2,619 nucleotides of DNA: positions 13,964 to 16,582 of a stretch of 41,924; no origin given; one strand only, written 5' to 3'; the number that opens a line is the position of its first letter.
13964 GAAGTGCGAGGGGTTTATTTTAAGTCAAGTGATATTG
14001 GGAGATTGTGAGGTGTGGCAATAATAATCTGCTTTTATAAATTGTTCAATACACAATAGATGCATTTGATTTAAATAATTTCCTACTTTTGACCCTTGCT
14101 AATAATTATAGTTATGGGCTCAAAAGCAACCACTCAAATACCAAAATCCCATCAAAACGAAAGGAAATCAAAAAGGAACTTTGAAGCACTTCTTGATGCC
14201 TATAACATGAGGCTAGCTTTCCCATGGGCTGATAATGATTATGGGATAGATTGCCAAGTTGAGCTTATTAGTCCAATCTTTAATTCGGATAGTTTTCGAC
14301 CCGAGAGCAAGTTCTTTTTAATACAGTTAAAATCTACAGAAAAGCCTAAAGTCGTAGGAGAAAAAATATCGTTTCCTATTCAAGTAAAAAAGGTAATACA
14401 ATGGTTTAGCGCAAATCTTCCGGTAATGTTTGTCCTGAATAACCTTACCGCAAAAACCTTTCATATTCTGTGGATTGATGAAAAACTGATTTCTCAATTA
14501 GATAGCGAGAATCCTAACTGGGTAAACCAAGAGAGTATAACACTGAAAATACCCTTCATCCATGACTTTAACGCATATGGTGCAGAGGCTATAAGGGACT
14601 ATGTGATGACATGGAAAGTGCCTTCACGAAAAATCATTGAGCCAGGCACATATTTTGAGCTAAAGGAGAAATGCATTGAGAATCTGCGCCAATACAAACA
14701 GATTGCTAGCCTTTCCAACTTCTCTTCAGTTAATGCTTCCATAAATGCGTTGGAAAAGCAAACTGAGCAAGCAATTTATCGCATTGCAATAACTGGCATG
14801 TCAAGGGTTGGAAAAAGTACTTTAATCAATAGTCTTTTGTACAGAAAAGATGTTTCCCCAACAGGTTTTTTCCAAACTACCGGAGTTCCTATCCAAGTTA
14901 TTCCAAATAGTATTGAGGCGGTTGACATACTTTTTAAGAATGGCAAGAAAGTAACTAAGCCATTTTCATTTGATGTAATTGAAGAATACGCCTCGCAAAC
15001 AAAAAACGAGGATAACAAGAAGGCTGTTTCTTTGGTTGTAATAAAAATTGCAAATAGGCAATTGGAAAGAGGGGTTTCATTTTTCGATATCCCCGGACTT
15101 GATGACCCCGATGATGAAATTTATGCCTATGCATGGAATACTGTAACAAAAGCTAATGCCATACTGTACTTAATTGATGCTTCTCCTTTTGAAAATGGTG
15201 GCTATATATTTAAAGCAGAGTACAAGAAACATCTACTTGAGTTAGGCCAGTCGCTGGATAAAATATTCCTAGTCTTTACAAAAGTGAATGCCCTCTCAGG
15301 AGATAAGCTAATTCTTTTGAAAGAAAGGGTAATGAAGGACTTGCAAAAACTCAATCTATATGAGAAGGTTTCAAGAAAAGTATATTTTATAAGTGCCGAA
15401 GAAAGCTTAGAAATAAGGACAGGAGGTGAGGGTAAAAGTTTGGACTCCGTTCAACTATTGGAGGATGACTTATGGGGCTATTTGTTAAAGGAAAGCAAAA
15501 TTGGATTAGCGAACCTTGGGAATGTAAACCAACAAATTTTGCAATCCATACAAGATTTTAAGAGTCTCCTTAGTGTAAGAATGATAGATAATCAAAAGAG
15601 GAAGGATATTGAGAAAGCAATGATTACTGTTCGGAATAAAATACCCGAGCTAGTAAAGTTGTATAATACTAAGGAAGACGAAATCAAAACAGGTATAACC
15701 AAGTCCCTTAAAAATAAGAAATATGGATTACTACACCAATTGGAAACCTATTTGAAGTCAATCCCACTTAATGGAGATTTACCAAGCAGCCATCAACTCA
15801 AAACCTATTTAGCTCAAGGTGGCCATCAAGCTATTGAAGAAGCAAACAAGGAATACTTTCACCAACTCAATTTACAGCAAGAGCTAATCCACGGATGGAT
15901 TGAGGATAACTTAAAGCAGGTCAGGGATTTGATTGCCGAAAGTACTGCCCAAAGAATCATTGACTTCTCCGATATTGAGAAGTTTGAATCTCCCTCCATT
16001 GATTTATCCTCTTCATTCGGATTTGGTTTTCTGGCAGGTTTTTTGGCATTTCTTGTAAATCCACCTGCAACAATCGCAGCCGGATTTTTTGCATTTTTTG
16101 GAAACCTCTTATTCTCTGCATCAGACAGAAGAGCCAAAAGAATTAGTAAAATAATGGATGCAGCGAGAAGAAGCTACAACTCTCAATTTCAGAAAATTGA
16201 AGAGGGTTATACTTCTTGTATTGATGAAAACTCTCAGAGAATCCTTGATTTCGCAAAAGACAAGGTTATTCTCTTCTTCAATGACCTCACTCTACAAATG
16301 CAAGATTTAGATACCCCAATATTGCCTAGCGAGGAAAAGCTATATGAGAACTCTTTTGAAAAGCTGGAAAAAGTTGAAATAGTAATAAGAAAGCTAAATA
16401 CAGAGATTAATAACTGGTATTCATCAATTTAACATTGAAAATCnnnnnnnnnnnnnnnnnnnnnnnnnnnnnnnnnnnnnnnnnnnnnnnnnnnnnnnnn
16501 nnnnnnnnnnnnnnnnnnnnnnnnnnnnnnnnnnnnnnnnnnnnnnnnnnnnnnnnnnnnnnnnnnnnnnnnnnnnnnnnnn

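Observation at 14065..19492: Three-gene operon (nuclease-fold/dynamin-like GTPase with membrane hairpin + two HEPN-motif proteins): candidate undescribed abortive-infection system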

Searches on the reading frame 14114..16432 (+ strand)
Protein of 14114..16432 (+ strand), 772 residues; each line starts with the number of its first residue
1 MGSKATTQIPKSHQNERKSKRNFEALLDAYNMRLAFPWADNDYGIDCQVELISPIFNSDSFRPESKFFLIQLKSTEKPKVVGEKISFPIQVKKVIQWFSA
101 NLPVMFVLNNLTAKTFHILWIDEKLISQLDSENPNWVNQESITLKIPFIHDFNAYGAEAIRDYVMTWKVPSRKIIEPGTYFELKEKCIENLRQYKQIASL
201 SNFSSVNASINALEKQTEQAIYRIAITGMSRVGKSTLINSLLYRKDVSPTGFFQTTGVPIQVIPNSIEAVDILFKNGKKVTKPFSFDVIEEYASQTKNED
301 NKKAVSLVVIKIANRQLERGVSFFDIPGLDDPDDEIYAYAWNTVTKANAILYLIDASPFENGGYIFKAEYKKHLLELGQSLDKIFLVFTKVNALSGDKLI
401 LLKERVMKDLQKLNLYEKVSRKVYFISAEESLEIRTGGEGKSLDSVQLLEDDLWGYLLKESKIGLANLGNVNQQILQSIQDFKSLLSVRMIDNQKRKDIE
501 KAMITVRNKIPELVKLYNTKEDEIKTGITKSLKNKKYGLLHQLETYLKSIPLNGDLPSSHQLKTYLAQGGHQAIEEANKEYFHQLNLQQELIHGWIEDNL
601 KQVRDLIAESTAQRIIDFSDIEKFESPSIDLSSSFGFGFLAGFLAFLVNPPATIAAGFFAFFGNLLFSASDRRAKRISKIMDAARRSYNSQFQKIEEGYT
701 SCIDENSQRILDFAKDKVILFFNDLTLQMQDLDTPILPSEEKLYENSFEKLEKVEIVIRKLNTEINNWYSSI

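Call 5: search_protein_families(library=pfam, proteins=[window:14114-16432:+], max_evalue=1)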
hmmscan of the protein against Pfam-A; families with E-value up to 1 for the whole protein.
window:14114-16432:+ (772 aa): 7 families
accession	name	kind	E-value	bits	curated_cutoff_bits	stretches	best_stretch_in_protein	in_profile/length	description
PF00350.29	Dynamin_N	-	6.7e-13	49.4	27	1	224-357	1-139/168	Dynamin family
PF14280.11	DUF4365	-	2.1e-11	44.4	24.3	1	38-163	20-138/139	Domain of unknown function (DUF4365)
PF01926.29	MMR_HSR1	-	1.7e-08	35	21.9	1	223-390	1-113/113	50S ribosome-binding GTPase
PF03193.22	RsgA_GTPase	-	0.002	18.4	30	1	192-245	77-130/174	RsgA GTPase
PF00009.33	GTP_EFTU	-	0.012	15.6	26.5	1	221-435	3-176/188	Elongation factor Tu GTP binding domain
PF00619.27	CARD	-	0.022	15.2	23.9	1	483-544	23-83/85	Caspase recruitment domain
PF04317.18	DUF463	-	0.055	12.9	25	1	223-242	2-21/443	YcjX-like family, DUF463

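Call 6: search_protein_families(library=padloc, proteins=[window:14114-16432:+], max_evalue=1)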
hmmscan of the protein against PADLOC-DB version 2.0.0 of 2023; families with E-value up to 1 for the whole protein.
window:14114-16432:+ (772 aa): 7 families
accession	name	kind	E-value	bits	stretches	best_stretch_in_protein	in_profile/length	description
PDLC03841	LeoBC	-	7.7e-12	43.1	2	205-355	62-159/601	-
PDLC03839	LeoA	-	2.7e-05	21.4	1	319-432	103-221/559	-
PDLC02398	Aga_REase-PNTD1-PNTD2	-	4.2e-05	20.7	1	31-117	25-107/429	Class I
PDLC04290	PDC-M02A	-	0.00056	17.6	1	9-111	2-104/170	-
PDLC03843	LeoC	-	0.007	14.5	1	204-241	51-88/207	-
PDLC04297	PDC-M02A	-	0.0073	14.1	1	15-93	7-79/165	-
PDLC04278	PDC-M02A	-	0.0093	14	1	11-93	5-81/167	-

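Call 7: search_protein_families(library=ncbifam, proteins=[window:14114-16432:+], max_evalue=1)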
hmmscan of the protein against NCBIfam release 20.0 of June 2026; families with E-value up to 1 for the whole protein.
window:14114-16432:+ (772 aa): 15 families
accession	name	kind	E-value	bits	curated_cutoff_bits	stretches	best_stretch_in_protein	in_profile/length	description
NF000908.1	PRK00089.1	equivalog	1.5e-08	34.3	237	2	318-432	50-154/291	GTPase Era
NF052648.1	DynmDynABac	equivalog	1.3e-07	29.9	1600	1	213-355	34-169/1187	dynamin GTPase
TIGR03594.1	GTPase_EngA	equivalog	4e-05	22.8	306.7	1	205-244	165-198/432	ribosome biogenesis GTPase Der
TIGR03598.1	GTPase_YsxC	equivalog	7.2e-05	22.5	124.45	1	208-248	5-45/186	ribosome biogenesis GTP-binding protein YihA/YsxC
TIGR03596.1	GTPase_YlqF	equivalog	0.00014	21.3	208.2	1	193-247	90-144/276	ribosome biogenesis GTPase YlqF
NF049994.1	slr1306_fam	domain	0.0002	20.1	490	1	185-242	74-129/470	slr1306 family protein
TIGR00231.1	small_GTP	domain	0.00075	19.3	42.5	1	221-245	3-27/164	GTP-binding protein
TIGR03597.1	GTPase_YqeH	equivalog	0.003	16.8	297.4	1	202-250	138-184/361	ribosome biogenesis GTPase YqeH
NF002828.0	PRK03003.1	equivalog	0.0031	16.2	631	1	189-246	8-65/477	ribosome biogenesis GTPase Der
TIGR00436.1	era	equivalog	0.013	14.8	116.25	1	223-261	2-40/270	GTPase Era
TIGR03156.1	GTP_HflX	equivalog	0.019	13.9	216.75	1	214-248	182-216/351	GTPase HflX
NF008931.0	PRK12288.1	equivalog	0.024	13.7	360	1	189-248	173-232/347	small ribosomal subunit biogenesis GTPase RsgA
NF006958.0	PRK09435.1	equivalog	0.049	12.6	329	1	210-241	47-77/333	methylmalonyl Co-A mutase-associated GTPase MeaB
NF007071.0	PRK09518.1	equivalog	0.062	11.8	953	1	208-246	258-296/706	bifunctional cytidylate kinase/GTPase Der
NF003661.0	PRK05291.1-3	equivalog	0.098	12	380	1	222-244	217-239/448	tRNA uridine-5-carboxymethylaminomethyl(34) synthesis GTPase MnmE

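Call 16: find_homologous_proteins(query=window:14114-16432:+)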
Query window:14114-16432:+ (772 aa): 113 proteins with E <= 0.001 among 8000 candidates.
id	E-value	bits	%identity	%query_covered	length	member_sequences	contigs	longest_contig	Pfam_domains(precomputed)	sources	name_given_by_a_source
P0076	0.0e+0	1713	100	100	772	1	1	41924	PF14280.12,PF01926.30,PF00350.30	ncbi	-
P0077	0.0e+0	1379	80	100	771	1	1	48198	PF14280.12,PF01926.30,PF00350.30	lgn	-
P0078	0.0e+0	1136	66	100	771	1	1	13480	PF14280.12,PF01926.30,PF00350.30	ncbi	-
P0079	0.0e+0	1129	66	100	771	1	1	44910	PF14280.12,PF01926.30,PF00350.30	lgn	-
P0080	0.0e+0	1099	65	100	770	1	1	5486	PF14280.12,PF01926.30,PF00350.30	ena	-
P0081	0.0e+0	1090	64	100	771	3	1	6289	PF14280.12,PF01926.30,PF00350.30,PF03193.23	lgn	-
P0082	0.0e+0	1063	63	100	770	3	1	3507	PF14280.12,PF01926.30,PF00350.30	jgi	-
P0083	0.0e+0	1046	62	100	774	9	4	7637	PF14280.12,PF01926.30,PF00350.30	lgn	-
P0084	0.0e+0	1040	63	96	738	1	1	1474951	PF14280.12,PF01926.30,PF00350.30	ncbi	-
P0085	0.0e+0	1020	59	100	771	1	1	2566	PF14280.12,PF01926.30,PF00350.30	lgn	-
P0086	0.0e+0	1019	62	100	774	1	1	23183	PF14280.12,PF01926.30,PF00350.30,PF13401.13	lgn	-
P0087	0.0e+0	1018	59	100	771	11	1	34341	PF14280.12,PF01926.30,PF00350.30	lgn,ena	-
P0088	1.3e-296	1004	59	100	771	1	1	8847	PF14280.12,PF01926.30,PF00350.30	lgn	-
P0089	4.4e-293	992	58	100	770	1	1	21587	PF14280.12,PF01926.30,PF00350.30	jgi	jgi:GTPase SAR1 family protein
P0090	7.3e-287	972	58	100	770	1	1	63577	PF14280.12,PF01926.30,PF00350.30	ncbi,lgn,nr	ncbi:MAG: dynamin family protein [Bacteroidetes bacterium]|nr:dynamin family protein [Bacteroidota b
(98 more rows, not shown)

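Call 18: find_related_loci(query=A2, collection=metagenome_contigs, flank=10000)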
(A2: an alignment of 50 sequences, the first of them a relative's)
Query A2 (772 aa) in metagenome_contigs; peptide patterns used: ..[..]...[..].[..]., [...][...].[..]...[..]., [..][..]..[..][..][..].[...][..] (x = any residue, [..] = any of these).
570 stretches matched a pattern; 62 encode a relative of the query (tblastn E <= 1e-3); 61 distinct loci.
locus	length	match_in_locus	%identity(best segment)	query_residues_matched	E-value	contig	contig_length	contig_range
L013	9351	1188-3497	63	1-772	0e+0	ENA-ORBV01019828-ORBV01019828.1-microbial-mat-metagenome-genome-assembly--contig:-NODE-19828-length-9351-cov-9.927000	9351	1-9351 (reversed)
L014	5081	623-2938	59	1-772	0e+0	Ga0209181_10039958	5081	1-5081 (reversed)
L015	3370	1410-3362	65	1-652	0e+0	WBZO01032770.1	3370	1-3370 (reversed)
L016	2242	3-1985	63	111-772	0e+0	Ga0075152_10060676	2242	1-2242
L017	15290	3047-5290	43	12-769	0e+0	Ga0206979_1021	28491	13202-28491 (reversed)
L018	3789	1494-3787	66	1-766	0e+0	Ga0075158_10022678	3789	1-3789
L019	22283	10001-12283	42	1-771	0e+0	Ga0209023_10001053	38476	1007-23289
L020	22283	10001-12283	42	1-771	0e+0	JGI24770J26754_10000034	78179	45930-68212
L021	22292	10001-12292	42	4-770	0e+0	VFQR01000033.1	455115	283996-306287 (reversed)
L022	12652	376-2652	41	1-771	0e+0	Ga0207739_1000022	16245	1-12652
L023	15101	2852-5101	42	12-769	0e+0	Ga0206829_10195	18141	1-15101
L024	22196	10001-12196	42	12-752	0e+0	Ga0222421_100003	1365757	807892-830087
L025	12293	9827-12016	37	4-732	7e-150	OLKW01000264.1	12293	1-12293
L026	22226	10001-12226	35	7-751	2e-145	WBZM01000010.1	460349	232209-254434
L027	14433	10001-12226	35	7-751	2e-145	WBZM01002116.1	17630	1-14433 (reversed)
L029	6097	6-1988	35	114-772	6e-127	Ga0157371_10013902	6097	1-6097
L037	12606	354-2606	28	4-767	5e-90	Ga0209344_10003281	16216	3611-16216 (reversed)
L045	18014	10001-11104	34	38-406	1e-61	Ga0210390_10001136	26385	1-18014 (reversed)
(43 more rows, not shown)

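Call 21: search_protein_families(library=pfam, proteins=[L013:3525-4496:+, L014:2963-5080:+, L017:5315-9349:+, L022:2745-3647:+, L024:12264-12923:+, L026:12341-16258:+, L027:12374-13531:+, L029:2031-3065:+, L037:2632-3654:+, L045:13289-14164:+], max_evalue=0.01)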
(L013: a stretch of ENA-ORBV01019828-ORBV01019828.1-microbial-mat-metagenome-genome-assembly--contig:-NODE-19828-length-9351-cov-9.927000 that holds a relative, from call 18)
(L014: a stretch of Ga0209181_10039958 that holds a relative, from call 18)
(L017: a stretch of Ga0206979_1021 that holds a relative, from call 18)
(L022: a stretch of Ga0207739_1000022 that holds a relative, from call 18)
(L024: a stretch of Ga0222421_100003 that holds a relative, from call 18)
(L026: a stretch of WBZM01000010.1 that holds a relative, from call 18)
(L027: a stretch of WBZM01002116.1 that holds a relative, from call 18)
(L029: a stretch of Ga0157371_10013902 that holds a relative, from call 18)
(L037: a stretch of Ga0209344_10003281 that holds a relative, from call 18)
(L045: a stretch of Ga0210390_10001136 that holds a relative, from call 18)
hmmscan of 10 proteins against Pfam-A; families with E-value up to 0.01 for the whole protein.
L013:3525-4496:+ (324 aa): 2 families
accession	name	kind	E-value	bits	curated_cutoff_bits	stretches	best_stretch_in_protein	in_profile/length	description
PF01501.26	Glyco_transf_8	-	6.8e-07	29.5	24.3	1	9-183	4-172/253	Glycosyl transferase family 8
PF20691.3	TAGT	-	0.0089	16.4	27.5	0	6-121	1-90/205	TET-Associated Glycosyltransferase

L014:2963-5080:+ (706 aa): 8 families
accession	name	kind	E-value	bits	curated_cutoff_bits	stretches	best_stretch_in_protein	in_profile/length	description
PF20720.3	nSTAND3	-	6.1e-11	42.7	27.2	1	194-332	5-150/155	Novel STAND NTPase 3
PF13191.12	AAA_16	-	0.00071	20.5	32.6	1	188-233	1-51/167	AAA ATPase domain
PF25201.1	nSTAND6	-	0.0021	18.6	27.7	1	191-228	3-40/148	Novel STAND NTPase 6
PF16247.11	DUF4904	-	0.0022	18.2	27.7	0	157-182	77-102/129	Domain of unknown function (DUF4904)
PF18732.6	HEPN_AbiA_CTD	-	0.0026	18.1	27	0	462-486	27-51/132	HEPN like, Abia C-terminal domain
PF13173.12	AAA_14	-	0.0031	18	27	1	206-296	2-96/129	AAA domain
PF01637.24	ATPase_2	-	0.0054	17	33.2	1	189-230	1-44/225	ATPase domain predominantly from Archaea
PF25199.1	nSTAND_NTPase5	-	0.0097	16.2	34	0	207-300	42-135/145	Novel STAND NTPase 5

L017:5315-9349:+ (1345 aa): 0 families

L022:2745-3647:+ (301 aa): 0 families

L024:12264-12923:+ (220 aa): 0 families

L026:12341-16258:+ (1306 aa): 1 family
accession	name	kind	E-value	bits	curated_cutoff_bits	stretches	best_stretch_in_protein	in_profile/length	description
PF16289.11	PIN_12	-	1e-18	68.8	32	1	5-169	2-172/172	PIN domain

L027:12374-13531:+ (386 aa): 0 families

L029:2031-3065:+ (345 aa): 0 families

L037:2632-3654:+ (341 aa): 1 family
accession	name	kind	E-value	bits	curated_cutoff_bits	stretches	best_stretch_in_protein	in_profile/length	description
PF14279.12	HNH_5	-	0.00068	19.9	27.5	1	75-114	10-53/56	HNH endonuclease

L045:13289-14164:+ (292 aa): 1 family
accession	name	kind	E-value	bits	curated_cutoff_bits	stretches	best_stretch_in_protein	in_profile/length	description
PF10899.13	AbiGi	-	1.5e-35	123.4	22.4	1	28-250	3-185/185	Putative abortive phage resistance protein AbiGi, antitoxin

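Call 24: find_encoding_contigs(protein=P0078, flank=10000, max_places=3)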
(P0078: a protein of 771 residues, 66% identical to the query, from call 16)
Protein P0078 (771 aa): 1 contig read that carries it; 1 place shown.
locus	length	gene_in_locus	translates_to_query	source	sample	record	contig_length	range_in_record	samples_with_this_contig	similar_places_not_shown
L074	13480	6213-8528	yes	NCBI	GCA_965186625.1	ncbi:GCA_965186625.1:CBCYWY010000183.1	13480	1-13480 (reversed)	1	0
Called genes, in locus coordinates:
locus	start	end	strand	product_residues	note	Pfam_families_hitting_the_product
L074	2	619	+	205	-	?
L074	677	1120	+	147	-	PF22544:HYDIN_VesB_CFA65-like_Ig, PF07610:DUF1573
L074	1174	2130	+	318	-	PF00892:EamA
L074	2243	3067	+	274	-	PF06727:DUF1207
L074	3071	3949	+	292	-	PF10043:DUF2279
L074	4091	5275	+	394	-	PF22020:RlmL_1st, PF02926:THUMP, PF01170:UPF0020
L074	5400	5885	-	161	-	-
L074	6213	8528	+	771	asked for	PF14280:DUF4365, PF00350:Dynamin_N, PF01926:MMR_HSR1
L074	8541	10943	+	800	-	-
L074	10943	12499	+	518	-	PF18733:HEPN_LA2681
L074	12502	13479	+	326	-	?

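Call 25: find_encoding_contigs(protein=P0079, flank=10000, max_places=3)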
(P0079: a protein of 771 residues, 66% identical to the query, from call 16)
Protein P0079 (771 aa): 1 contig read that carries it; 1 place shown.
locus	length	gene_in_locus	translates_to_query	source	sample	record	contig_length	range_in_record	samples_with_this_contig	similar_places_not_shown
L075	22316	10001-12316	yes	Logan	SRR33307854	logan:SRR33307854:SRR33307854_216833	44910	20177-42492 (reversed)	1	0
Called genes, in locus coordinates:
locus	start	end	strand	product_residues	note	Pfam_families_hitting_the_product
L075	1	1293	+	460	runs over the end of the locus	-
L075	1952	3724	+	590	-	PF00078:RVT_1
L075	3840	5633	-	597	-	PF18145:SAVED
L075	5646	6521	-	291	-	PF13401:AAA_22 (faint), PF00004:AAA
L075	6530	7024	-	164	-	PF18138:bacHORMA_1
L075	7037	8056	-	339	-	PF18144:SMODS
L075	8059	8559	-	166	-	PF11848:DUF3368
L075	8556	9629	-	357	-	PF01381:HTH_3, PF12844:HTH_19 (weak), PF06114:Peptidase_M78 (weak)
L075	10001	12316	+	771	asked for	PF14280:DUF4365, PF00350:Dynamin_N, PF01926:MMR_HSR1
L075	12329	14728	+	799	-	-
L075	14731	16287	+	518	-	PF18733:HEPN_LA2681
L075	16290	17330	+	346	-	-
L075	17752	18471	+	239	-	PF00027:cNMP_binding, PF13545:HTH_Crp_2, PF00325:Crp (weak)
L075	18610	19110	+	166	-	-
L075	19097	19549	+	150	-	PF00582:Usp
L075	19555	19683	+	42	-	-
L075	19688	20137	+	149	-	PF00116:COX2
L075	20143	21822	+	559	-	PF00115:COX1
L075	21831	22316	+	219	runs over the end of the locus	PF02630:SCO1-SenC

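Call 26: find_encoding_contigs(protein=P0077, flank=10000, max_places=3)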
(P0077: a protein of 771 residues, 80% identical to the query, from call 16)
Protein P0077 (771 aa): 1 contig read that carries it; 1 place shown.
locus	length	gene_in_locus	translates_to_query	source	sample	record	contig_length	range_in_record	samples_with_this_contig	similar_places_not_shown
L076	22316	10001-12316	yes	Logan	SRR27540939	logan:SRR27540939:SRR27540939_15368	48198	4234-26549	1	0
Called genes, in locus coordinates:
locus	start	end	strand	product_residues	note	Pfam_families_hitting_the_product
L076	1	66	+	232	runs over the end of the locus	PF13386:DsbD_2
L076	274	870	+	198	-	PF09721:Exosortase_EpsH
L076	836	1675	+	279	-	-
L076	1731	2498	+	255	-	-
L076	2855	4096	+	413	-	PF17293:Arm-DNA-bind_5, PF13102:Phage_int_SAM_5, PF00589:Phage_integrase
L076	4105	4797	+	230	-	-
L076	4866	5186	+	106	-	PF12728:HTH_17 (weak)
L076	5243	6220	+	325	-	PF05144:Phage_CRI (weak)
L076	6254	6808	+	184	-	-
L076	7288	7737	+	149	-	-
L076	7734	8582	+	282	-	-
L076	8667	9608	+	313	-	-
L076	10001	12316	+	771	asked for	PF14280:DUF4365, PF00350:Dynamin_N, PF01926:MMR_HSR1 (weak)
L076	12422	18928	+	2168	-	PF05729:NACHT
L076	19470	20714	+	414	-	PF05222:AlaDh_PNT_N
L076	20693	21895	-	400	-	PF00155:Aminotran_1_2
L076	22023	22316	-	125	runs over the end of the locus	PF22544:HYDIN_VesB_CFA65-like_Ig, PF07610:DUF1573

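Call 28: search_protein_families(library=pfam, proteins=[L075:12329-14725:+, L075:16290-17327:+, L074:8541-10940:+], max_evalue=0.1)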
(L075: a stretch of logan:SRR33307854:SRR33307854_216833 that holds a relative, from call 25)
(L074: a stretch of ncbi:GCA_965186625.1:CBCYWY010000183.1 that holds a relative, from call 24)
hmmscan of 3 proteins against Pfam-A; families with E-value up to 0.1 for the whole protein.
L075:12329-14725:+ (799 aa): 5 families
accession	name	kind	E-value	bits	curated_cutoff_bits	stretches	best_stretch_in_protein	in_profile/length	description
PF14516.12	AAA_35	-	0.00015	21.2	27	1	191-261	10-81/331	AAA-like domain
PF13173.12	AAA_14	-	0.00073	20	27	1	214-299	5-72/129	AAA domain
PF04313.20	HSDR_N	-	0.0055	17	25.1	1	56-121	125-196/198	Type I restriction enzyme R protein N terminus (HSDR_N)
PF13588.12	HSDR_N_2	-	0.0063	17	25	1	55-124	35-104/110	Type I restriction enzyme R protein N terminus (HSDR_N)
PF13401.12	AAA_22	-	0.017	15.9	27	1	212-313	6-103/130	AAA domain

L075:16290-17327:+ (346 aa): 0 families

L074:8541-10940:+ (800 aa): 6 families
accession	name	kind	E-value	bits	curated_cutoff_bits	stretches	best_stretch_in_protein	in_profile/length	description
PF13588.12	HSDR_N_2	-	7.7e-05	23.2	25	1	55-123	35-103/110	Type I restriction enzyme R protein N terminus (HSDR_N)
PF14516.12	AAA_35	-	0.00049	19.5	27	1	191-262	10-82/331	AAA-like domain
PF13173.12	AAA_14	-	0.0024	18.3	27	1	214-297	5-70/129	AAA domain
PF13401.12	AAA_22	-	0.0071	17.1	27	1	211-316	5-110/130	AAA domain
PF00931.28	NB-ARC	-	0.048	13.3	23.5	0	203-296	9-107/248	NB-ARC domain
PF20284.3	CTD8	-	0.064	13.9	27.6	1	105-174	23-91/127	C-terminal domain 8 of the ABC-three component (ABC-3C) systems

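Call 43: find_related_loci(query=A2, collection=viral_contigs, flank=10000)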
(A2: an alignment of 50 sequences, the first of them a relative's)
Query A2 (772 aa) in viral_contigs; peptide patterns used: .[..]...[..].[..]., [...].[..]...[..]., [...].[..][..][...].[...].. (x = any residue, [..] = any of these).
96 stretches matched a pattern; 8 encode a relative of the query (tblastn E <= 1e-3); 8 distinct loci.
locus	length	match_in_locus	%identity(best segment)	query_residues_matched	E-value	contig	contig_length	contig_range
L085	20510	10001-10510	26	187-355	7e-6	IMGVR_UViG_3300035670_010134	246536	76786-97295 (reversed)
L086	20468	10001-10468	26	191-355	8e-6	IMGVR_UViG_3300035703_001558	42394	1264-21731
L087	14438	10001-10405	27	224-358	3e-5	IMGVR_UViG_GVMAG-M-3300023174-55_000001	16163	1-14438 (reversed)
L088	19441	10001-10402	29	224-355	2e-5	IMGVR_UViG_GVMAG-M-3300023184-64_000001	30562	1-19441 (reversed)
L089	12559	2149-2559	29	223-355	5e-5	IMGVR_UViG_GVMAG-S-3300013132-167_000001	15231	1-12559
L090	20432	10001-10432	26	213-355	1e-4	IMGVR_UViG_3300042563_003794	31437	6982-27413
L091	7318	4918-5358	28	223-365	8e-5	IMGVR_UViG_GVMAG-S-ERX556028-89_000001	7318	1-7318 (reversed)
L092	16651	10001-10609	26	223-424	1e-4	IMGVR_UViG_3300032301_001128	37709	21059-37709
